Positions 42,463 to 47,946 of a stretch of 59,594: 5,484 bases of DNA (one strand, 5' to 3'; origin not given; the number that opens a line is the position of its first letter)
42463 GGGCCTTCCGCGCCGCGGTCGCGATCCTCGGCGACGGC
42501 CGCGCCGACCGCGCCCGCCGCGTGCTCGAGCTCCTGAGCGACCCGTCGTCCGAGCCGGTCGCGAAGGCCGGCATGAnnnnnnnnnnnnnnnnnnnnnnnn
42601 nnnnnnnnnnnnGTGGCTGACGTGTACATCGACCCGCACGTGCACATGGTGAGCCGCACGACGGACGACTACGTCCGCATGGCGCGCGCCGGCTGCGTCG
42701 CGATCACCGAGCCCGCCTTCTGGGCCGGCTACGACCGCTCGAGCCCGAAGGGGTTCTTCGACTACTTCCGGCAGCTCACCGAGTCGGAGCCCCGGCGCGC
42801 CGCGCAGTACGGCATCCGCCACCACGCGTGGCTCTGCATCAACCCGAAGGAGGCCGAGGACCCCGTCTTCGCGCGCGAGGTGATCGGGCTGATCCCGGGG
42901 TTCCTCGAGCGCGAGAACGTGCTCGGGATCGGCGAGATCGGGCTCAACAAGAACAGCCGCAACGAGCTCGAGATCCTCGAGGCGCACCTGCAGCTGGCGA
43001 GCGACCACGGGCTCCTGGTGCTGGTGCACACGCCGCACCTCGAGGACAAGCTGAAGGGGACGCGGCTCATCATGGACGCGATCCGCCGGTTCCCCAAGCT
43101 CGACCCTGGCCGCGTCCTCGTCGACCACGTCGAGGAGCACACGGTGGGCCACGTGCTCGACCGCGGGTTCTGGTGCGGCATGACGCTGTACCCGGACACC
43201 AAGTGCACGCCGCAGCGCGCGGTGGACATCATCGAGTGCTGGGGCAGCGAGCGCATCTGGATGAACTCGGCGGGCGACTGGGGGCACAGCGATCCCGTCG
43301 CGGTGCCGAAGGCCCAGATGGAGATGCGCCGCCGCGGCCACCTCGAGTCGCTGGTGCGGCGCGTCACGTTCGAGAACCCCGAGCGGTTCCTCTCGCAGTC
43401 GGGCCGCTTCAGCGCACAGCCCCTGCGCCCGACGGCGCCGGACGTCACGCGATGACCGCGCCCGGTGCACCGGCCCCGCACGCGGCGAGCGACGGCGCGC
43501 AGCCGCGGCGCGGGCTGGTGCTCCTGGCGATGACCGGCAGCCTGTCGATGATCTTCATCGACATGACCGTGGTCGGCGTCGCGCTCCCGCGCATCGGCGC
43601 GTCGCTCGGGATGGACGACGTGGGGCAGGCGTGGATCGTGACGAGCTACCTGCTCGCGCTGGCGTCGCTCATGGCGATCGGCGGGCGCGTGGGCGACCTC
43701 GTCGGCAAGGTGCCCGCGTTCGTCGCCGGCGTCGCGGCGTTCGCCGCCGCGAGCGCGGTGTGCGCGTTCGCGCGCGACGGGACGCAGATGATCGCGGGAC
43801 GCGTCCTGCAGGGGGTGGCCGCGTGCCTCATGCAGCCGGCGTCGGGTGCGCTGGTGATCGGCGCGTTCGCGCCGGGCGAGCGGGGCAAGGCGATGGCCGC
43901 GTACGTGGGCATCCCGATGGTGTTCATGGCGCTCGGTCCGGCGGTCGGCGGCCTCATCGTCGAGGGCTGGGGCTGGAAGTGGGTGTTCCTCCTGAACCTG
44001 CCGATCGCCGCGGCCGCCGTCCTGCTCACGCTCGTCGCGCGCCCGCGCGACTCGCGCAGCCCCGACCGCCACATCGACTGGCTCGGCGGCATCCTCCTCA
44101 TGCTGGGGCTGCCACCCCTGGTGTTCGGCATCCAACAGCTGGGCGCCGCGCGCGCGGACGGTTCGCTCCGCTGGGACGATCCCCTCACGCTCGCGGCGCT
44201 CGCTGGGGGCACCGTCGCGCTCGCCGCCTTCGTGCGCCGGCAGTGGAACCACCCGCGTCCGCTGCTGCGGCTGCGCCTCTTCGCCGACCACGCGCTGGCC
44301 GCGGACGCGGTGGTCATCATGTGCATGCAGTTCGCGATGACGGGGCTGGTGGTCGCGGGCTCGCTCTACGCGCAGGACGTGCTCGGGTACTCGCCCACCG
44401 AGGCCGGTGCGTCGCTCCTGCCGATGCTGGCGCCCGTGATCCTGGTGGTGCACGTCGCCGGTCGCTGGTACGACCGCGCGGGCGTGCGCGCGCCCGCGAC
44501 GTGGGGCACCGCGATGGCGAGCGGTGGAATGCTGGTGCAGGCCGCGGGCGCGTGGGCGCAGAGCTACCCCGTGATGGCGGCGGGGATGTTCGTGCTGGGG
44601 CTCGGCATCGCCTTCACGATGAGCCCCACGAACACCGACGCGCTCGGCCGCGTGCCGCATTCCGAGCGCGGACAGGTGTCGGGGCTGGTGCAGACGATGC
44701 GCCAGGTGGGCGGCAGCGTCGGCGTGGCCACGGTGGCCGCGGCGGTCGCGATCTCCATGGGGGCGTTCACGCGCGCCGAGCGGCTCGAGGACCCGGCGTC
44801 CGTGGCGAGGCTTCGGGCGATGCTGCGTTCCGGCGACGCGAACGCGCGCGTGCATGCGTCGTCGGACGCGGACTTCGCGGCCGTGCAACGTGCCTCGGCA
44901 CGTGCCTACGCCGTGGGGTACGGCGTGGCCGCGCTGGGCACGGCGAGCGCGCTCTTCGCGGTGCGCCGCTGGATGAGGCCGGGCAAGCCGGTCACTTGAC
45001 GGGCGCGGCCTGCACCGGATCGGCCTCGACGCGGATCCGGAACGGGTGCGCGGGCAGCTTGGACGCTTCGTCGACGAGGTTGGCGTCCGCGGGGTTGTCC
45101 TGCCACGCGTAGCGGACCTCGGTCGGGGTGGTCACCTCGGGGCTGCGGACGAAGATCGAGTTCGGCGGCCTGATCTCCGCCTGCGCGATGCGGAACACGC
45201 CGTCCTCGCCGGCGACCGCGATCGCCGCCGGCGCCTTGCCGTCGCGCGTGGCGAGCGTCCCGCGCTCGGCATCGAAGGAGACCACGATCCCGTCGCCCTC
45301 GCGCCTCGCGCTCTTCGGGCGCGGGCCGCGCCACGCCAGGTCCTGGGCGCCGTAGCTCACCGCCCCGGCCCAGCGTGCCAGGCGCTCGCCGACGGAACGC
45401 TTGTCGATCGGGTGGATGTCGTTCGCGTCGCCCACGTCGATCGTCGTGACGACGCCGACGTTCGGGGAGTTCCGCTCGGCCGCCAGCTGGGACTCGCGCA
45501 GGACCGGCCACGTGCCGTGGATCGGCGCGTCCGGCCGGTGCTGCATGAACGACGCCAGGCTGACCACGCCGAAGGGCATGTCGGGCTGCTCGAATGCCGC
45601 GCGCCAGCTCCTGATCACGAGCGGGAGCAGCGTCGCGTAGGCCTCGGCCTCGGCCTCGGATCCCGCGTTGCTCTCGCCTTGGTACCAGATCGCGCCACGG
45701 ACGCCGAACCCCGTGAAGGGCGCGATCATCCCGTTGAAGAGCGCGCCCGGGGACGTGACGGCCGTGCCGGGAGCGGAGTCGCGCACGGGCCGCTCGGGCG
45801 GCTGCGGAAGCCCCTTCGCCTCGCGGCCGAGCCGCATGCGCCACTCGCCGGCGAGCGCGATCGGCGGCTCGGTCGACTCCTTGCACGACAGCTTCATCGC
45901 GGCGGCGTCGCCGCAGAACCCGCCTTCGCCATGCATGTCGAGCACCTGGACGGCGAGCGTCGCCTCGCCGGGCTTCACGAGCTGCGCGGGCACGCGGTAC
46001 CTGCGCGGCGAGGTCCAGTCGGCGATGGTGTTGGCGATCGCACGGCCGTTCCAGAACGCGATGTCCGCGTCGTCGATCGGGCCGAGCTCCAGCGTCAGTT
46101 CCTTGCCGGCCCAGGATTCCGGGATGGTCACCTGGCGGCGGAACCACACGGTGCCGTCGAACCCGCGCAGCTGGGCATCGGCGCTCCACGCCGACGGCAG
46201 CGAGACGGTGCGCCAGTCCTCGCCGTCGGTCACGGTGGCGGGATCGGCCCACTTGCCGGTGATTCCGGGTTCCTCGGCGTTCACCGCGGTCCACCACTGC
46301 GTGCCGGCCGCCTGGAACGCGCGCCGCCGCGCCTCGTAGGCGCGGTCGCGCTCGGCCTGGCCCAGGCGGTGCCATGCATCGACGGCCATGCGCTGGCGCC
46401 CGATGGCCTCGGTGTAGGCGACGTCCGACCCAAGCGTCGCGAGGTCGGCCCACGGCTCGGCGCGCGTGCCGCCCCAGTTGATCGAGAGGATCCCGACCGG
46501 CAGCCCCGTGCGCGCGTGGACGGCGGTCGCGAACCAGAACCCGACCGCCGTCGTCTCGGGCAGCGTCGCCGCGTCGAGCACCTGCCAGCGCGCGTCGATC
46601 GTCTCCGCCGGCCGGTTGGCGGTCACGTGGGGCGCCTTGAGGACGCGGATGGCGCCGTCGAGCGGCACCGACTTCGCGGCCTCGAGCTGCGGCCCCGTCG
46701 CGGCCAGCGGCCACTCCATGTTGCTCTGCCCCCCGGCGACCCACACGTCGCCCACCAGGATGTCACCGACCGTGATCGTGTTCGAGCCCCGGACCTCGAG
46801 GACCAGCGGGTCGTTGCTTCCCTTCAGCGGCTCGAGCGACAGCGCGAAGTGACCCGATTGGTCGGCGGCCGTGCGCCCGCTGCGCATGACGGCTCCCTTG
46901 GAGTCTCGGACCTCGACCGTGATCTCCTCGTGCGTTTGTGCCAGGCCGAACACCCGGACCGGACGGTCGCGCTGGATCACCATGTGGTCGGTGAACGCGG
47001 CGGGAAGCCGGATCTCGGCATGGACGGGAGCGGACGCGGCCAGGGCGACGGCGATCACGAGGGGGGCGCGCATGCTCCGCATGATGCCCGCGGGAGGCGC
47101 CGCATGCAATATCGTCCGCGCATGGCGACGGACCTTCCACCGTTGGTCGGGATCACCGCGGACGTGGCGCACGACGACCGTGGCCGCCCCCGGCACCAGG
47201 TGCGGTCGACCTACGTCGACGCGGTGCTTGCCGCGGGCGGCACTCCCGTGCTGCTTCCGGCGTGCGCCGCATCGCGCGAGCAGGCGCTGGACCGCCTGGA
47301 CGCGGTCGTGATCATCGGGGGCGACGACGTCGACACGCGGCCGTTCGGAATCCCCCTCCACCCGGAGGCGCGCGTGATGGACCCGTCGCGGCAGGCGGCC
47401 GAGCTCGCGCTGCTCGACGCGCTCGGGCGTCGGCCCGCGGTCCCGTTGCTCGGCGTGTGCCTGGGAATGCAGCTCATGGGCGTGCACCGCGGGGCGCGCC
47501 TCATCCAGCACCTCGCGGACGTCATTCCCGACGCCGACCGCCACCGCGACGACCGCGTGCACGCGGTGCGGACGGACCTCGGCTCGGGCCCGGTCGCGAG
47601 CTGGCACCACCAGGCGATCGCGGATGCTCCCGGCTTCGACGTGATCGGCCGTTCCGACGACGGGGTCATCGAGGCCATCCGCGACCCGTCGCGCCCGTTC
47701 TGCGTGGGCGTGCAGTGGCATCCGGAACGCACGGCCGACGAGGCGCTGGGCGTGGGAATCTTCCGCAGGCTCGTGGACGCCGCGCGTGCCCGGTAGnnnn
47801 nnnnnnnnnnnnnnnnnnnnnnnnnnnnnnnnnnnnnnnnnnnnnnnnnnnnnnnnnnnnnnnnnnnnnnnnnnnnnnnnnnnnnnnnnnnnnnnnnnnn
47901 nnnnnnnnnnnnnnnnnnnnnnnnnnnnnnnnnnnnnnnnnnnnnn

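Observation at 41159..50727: Split and rearranged ebo-like cluster with a translationally coupled MFS transporter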

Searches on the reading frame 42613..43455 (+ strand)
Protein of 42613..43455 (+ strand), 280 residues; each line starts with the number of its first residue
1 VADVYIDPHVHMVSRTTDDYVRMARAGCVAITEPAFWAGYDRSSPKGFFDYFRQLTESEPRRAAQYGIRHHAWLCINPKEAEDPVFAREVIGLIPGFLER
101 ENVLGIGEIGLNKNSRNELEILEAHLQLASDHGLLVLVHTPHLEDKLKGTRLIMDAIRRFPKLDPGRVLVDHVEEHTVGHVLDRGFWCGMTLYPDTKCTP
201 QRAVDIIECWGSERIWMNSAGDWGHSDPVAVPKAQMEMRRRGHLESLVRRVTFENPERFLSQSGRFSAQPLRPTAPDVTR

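Call 4: search_protein_families(library=pfam, proteins=[window:42613-43455:+], max_evalue=0.01)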
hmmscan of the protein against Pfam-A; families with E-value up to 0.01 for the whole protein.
window:42613-43455:+ (280 aa): 1 family
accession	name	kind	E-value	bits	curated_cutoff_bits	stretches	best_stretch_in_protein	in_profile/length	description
PF01026.27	TatD_DNase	-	2.9e-08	33.9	27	1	59-147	44-136/253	TatD related DNase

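Call 5: search_protein_families(library=ncbifam, proteins=[window:42613-43455:+], max_evalue=0.01)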
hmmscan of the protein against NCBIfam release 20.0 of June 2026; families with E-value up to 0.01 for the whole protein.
window:42613-43455:+ (280 aa): 1 family
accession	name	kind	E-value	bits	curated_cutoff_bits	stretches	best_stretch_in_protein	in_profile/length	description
TIGR00010.1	TIGR00010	subfamily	2.6e-06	27.1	206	1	72-146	57-135/253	YchF/TatD family DNA exonuclease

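Call 48: search_solved_structures(query=window:42622-43455:+, max_evalue=0.01)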
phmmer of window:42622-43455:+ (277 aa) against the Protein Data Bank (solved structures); distinct sequences matched with E-value up to 0.01: 1.
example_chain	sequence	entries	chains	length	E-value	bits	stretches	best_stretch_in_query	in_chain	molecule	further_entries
3guw_A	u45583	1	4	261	1.1e-24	90.5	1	1-257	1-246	uncharacterized protein AF_1765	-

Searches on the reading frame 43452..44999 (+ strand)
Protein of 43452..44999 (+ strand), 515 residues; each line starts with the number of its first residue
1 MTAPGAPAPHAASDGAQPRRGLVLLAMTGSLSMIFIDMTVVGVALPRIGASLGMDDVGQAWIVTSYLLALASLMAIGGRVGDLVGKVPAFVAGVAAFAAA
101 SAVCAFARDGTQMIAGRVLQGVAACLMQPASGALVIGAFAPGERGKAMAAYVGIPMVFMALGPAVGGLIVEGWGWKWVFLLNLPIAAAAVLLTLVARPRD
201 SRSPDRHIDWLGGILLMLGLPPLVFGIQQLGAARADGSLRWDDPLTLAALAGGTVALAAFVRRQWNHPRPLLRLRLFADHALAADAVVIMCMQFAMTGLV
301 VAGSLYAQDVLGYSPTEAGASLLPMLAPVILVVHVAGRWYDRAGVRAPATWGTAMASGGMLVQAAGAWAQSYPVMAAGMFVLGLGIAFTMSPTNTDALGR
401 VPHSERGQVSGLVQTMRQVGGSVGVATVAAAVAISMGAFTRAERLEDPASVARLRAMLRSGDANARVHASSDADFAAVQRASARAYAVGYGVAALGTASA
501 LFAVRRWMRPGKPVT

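Call 4: search_protein_families(library=pfam, proteins=[window:43452-44999:+], max_evalue=0.01)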
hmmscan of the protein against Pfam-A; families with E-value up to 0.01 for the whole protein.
window:43452-44999:+ (515 aa): 1 family
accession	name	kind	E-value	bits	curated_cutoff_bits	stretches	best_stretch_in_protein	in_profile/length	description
PF07690.21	MFS_1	-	5.5e-49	167.4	33.4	1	31-424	5-346/347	Major Facilitator Superfamily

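Call 5: search_protein_families(library=ncbifam, proteins=[window:43452-44999:+], max_evalue=0.01)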
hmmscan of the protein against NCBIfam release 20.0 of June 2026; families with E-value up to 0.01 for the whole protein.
window:43452-44999:+ (515 aa): 47 families (the best 25 are shown)
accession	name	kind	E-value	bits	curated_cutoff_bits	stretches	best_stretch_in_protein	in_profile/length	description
TIGR00711.1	efflux_EmrB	subfamily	3.2e-71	240.6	230.2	1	24-436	4-412/485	DHA2 family efflux MFS transporter permease subunit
NF000025.1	MFS_efflux_tcmA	exception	2.8e-46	158.4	999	1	10-438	14-437/538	tetracenomycin C efflux MFS transporter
NF000391.1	EmrB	exception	3.3e-38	131.6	925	1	21-428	6-414/501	multidrug efflux MFS transporter permease subunit EmrB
NF011571.1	PRK14995.1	subfamily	3.4e-36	125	701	1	34-438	18-417/493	SmvA family efflux MFS transporter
NF000089.1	qac_MFS_AB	exception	5.9e-35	121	900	1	22-432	19-425/514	QacA/B family quaternary ammonium compound efflux MFS transporter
NF000031.1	MFS_efflux_LmrA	exception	8.7e-35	120.3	850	1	11-429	19-434/484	lincomycin efflux MFS transporter Lmr(A)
NF007799.0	PRK10504.1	subfamily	1.4e-34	119.9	426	1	31-440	19-417/471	multidrug transporter subunit MdtD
NF033896.2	MFS_LfrA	equivalog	1.5e-30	106.3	825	1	13-484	10-473/504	efflux MFS transporter LfrA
NF000060.1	MFS_efflux_LmrB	exception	2.7e-29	102.3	800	1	27-469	24-458/479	lincomycin efflux MFS transporter Lmr(B)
NF012180.1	tet_MFS_43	exception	5.9e-28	98.1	999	1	24-435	23-430/484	tetracycline efflux MFS transporter Tet(43)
NF012169.0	qepA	equivalog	2.9e-27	95.5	1075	1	19-449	17-440/511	fluoroquinolone efflux MFS transporter QepA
NF000009.1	tet_MFS_Tcr3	exception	3.4e-27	95.2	1000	1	32-463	41-469/512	tetracycline efflux MFS transporter Tcr3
NF000218.1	FexA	exception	4.4e-27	94.8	900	1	22-434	19-431/475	chloramphenicol/florfenicol efflux MFS transporter FexA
NF000095.1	tet_MFS_OtrB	exception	9.8e-26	90.4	999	1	6-439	7-445/563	oxytetracycline resistance efflux MFS transporter OtrB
NF040856.1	FexB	exception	1.6e-20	73.4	950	1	31-437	21-425/469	chloramphenicol/florfenicol efflux MFS transporter FexB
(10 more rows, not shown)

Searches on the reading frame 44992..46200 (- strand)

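Call 4: search_protein_families(library=pfam, proteins=[window:44992-46200:-], max_evalue=0.01)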
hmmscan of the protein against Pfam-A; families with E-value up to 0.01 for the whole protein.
window:44992-46200:- (402 aa): 2 families
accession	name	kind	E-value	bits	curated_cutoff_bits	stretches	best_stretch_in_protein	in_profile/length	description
PF03629.24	SASA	-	2.3e-12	47.5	24.8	1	166-275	119-221/226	Carbohydrate esterase, sialic acid-specific acetylesterase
PF02837.24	Glyco_hydro_2_N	-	1.1e-06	29.2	28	1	7-94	56-140/169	Glycosyl hydrolases family 2, sugar binding domain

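Call 5: search_protein_families(library=ncbifam, proteins=[window:44992-46200:-], max_evalue=0.01)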
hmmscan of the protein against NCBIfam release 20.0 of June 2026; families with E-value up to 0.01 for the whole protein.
window:44992-46200:- (402 aa): 4 families
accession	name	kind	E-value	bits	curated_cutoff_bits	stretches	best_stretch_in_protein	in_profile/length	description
NF045579.1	rhamnoside_JR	domain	1.2e-05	25.5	50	1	6-89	30-111/123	glycosylhydrolase-like jelly roll fold domain-containing protein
NF041100.1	betagal_LacZ_Ttogales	equivalog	9.2e-05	20.3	2000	1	15-89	107-179/1090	beta-galactosidase LacZ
NF007538.0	PRK10150.1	equivalog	0.00013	20.4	544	1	7-85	56-133/607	beta-glucuronidase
NF049890.1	Bet1-4galacdseBT4151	equivalog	0.00019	19.5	1500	1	14-86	105-175/952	exo-beta-1,4-galactosidase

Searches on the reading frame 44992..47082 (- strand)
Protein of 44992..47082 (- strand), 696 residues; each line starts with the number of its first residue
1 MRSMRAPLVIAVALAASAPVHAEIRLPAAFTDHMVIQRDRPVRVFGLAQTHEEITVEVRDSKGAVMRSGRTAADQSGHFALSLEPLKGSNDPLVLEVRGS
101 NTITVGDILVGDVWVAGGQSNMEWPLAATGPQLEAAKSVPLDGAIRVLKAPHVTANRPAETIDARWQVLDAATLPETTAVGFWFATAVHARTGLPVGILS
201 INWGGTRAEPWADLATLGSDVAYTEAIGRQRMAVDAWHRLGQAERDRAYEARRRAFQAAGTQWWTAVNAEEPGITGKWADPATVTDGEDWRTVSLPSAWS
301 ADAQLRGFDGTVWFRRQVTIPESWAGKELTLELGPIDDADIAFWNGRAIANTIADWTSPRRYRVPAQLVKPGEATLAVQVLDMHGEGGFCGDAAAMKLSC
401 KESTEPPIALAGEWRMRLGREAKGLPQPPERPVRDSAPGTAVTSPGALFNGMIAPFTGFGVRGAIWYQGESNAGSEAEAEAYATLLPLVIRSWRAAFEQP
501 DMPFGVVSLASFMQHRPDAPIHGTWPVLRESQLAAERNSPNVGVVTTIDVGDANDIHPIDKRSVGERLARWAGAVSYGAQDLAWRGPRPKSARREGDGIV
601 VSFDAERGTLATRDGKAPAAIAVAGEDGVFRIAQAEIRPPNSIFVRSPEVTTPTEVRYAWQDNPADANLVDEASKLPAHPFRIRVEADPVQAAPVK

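Call 14: search_protein_families(library=ncbifam, proteins=[window:44992-47082:-], max_evalue=0.01)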
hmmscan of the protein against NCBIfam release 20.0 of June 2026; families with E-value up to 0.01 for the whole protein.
window:44992-47082:- (696 aa): 4 families
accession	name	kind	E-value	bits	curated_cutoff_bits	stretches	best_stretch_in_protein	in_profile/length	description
NF007538.0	PRK10150.1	equivalog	1.7e-05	23.4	544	1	252-379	8-133/607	beta-glucuronidase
NF045579.1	rhamnoside_JR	domain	1.8e-05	24.9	50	1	300-383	30-111/123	glycosylhydrolase-like jelly roll fold domain-containing protein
NF041100.1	betagal_LacZ_Ttogales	equivalog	0.00018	19.3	2000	1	308-383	106-179/1090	beta-galactosidase LacZ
NF049890.1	Bet1-4galacdseBT4151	equivalog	0.00047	18.2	1500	1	308-380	105-175/952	exo-beta-1,4-galactosidase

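Call 15: search_protein_families(library=pfam, proteins=[window:44992-47082:-], max_evalue=0.01)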
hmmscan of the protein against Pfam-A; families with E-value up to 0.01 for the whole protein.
window:44992-47082:- (696 aa): 3 families
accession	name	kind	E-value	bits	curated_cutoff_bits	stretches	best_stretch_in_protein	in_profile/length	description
PF03629.24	SASA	-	5.9e-19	69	24.8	2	461-569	120-221/226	Carbohydrate esterase, sialic acid-specific acetylesterase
PF02837.24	Glyco_hydro_2_N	-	4.9e-07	30.3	28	1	288-387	44-139/169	Glycosyl hydrolases family 2, sugar binding domain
PF17936.7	Big_6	-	0.003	18.2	27.6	0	53-90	24-59/83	Bacterial Ig domain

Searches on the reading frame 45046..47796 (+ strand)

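Call 4: search_protein_families(library=pfam, proteins=[window:45046-47796:+], max_evalue=0.01)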
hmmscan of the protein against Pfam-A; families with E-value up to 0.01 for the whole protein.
window:45046-47796:+ (916 aa): 2 families
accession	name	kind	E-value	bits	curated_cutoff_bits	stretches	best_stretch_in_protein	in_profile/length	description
PF07722.19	Peptidase_C26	-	6e-37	128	20.5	1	699-894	1-219/219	Peptidase C26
PF00117.34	GATase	-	1.3e-13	51.5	22.8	1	797-900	71-178/190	Glutamine amidotransferase class-I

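Call 5: search_protein_families(library=ncbifam, proteins=[window:45046-47796:+], max_evalue=0.01)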
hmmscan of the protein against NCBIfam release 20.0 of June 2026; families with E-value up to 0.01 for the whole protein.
window:45046-47796:+ (916 aa): 18 families
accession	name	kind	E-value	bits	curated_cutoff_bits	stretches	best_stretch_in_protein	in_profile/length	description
NF008471.0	PRK11366.1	equivalog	2e-17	63.5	266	2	712-838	20-146/254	gamma-glutamyl-gamma-aminobutyrate hydrolase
TIGR00888.1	guaA_Nterm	equivalog_domain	1.1e-08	34.7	172.15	1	798-909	70-180/188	glutamine-hydrolyzing GMP synthase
NF001975.0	PRK00758.1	equivalog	1.5e-08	34.5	198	1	796-912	66-181/185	GMP synthase subunit A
NF010081.0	PRK13566.1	equivalog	1.9e-07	29.8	645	1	797-912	599-719/729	anthranilate synthase component I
NF005849.0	PRK07765.1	equivalog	2.1e-07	30.5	308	1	780-895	59-175/219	aminodeoxychorismate/anthranilate synthase component II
NF003792.0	PRK05380.1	equivalog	1.4e-06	27.4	308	1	860-914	472-527/534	CTP synthase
NF000848.1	PRK00074.1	equivalog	1.6e-05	23.7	400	1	798-899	70-174/512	glutamine-hydrolyzing GMP synthase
NF011201.0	PRK14607.1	equivalog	2.4e-05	23.2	670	1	798-898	73-175/534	bifunctional anthranilate synthase component II/anthranilate phosphoribosyltransferase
TIGR00337.1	PyrG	equivalog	6.3e-05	21.8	462.75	0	861-911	474-525/526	glutamine hydrolyzing CTP synthase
TIGR00566.1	trpG_papA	subfamily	0.00013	21.8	121.05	1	798-899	74-180/192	glutamine amidotransferase of anthranilate synthase or aminodeoxychorismate synthase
TIGR01823.1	PabB-fungal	equivalog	0.00055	18.3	442.55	1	798-913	86-204/742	aminodeoxychorismate synthase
NF045546.1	GCDPHdlase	equivalog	0.00069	19.7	250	1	750-896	54-182/198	gamma-glutamyl-CDP-amidate hydrolase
TIGR01815.1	TrpE-clade3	equivalog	0.0011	17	739.15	1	795-899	585-692/717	anthranilate synthase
TIGR01855.1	IMP_synth_hisH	equivalog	0.0014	18.5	105.4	0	788-812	61-85/198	imidazole glycerol phosphate synthase subunit HisH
NF041322.1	Anth_synII_Halo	equivalog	0.0063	16.2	320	0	797-897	72-175/190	anthranilate synthase component II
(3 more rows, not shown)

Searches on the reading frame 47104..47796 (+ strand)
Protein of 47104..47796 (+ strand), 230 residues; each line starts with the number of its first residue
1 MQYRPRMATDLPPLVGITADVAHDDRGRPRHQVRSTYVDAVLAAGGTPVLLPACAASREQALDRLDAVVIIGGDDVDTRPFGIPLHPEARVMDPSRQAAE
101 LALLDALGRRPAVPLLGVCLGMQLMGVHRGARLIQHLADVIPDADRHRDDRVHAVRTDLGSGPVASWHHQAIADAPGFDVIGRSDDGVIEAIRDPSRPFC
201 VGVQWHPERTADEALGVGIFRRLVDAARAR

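Call 14: search_protein_families(library=ncbifam, proteins=[window:47104-47796:+], max_evalue=0.01)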
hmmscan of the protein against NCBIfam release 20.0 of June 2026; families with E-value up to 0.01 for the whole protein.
window:47104-47796:+ (230 aa): 23 families
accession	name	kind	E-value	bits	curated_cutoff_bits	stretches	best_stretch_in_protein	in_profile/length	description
NF008471.0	PRK11366.1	equivalog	2.9e-19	69.5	266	2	26-152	20-146/254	gamma-glutamyl-gamma-aminobutyrate hydrolase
TIGR00888.1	guaA_Nterm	equivalog_domain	4.5e-10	39.2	172.15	1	112-223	70-180/188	glutamine-hydrolyzing GMP synthase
NF001975.0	PRK00758.1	equivalog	4.9e-10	39.3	198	1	110-226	66-181/185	GMP synthase subunit A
NF005849.0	PRK07765.1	equivalog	1.3e-08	34.4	308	1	94-209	59-175/219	aminodeoxychorismate/anthranilate synthase component II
NF010081.0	PRK13566.1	equivalog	1.5e-08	33.3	645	1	111-226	599-719/729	anthranilate synthase component I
NF003792.0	PRK05380.1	equivalog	2.9e-08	32.9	308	1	174-228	472-527/534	CTP synthase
NF000848.1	PRK00074.1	equivalog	1.3e-06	27.3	400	1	112-221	70-181/512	glutamine-hydrolyzing GMP synthase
TIGR00337.1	PyrG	equivalog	1.7e-06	27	462.75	0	174-225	473-525/526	glutamine hydrolyzing CTP synthase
NF011201.0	PRK14607.1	equivalog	1.9e-06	26.9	670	1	112-212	73-175/534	bifunctional anthranilate synthase component II/anthranilate phosphoribosyltransferase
TIGR00566.1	trpG_papA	subfamily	3.1e-06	27.1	121.05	1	112-213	74-180/192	glutamine amidotransferase of anthranilate synthase or aminodeoxychorismate synthase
NF045546.1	GCDPHdlase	equivalog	2.8e-05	24.3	250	1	64-211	54-183/198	gamma-glutamyl-CDP-amidate hydrolase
TIGR01823.1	PabB-fungal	equivalog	3.4e-05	22.3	442.55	1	112-227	86-204/742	aminodeoxychorismate synthase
TIGR01855.1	IMP_synth_hisH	equivalog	5.3e-05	23.1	105.4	0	101-127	60-86/198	imidazole glycerol phosphate synthase subunit HisH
TIGR01815.1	TrpE-clade3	equivalog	9.9e-05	20.5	739.15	1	109-214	585-693/717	anthranilate synthase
NF006562.0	PRK09065.1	equivalog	0.00013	21.6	205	0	112-128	90-106/242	glutamine amidotransferase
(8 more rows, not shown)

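Call 15: search_protein_families(library=pfam, proteins=[window:47104-47796:+], max_evalue=0.01)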
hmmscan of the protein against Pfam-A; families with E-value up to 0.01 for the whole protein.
window:47104-47796:+ (230 aa): 2 families
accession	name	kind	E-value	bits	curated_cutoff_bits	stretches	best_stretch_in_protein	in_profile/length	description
PF07722.19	Peptidase_C26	-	9.1e-39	133.9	20.5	1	13-208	1-219/219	Peptidase C26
PF00117.34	GATase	-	9.4e-15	55.2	22.8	1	111-214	71-178/190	Glutamine amidotransferase class-I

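Call 70: search_solved_structures(query=window:47104-47796:+, max_evalue=0.00001)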
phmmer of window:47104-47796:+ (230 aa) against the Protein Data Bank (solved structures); distinct sequences matched with E-value up to 0.00001: 5.
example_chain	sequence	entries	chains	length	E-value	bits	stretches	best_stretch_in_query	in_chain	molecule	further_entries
3fij_A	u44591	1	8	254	2.2e-20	76.4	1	27-227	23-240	Lin1909 protein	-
6vtv_A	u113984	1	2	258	7.9e-18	68.1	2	24-152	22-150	Gamma-glutamyl-gamma-aminobutyrate hydrolase PuuD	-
7d4r_A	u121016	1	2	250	2.2e-16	63.3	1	13-209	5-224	Probable glutamine amidotransferase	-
7d50_A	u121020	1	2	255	1e-15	61.2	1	12-209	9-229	Probable glutamine amidotransferase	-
7d53_A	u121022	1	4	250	1.4e-15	60.7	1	13-209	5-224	Probable glutamine amidotransferase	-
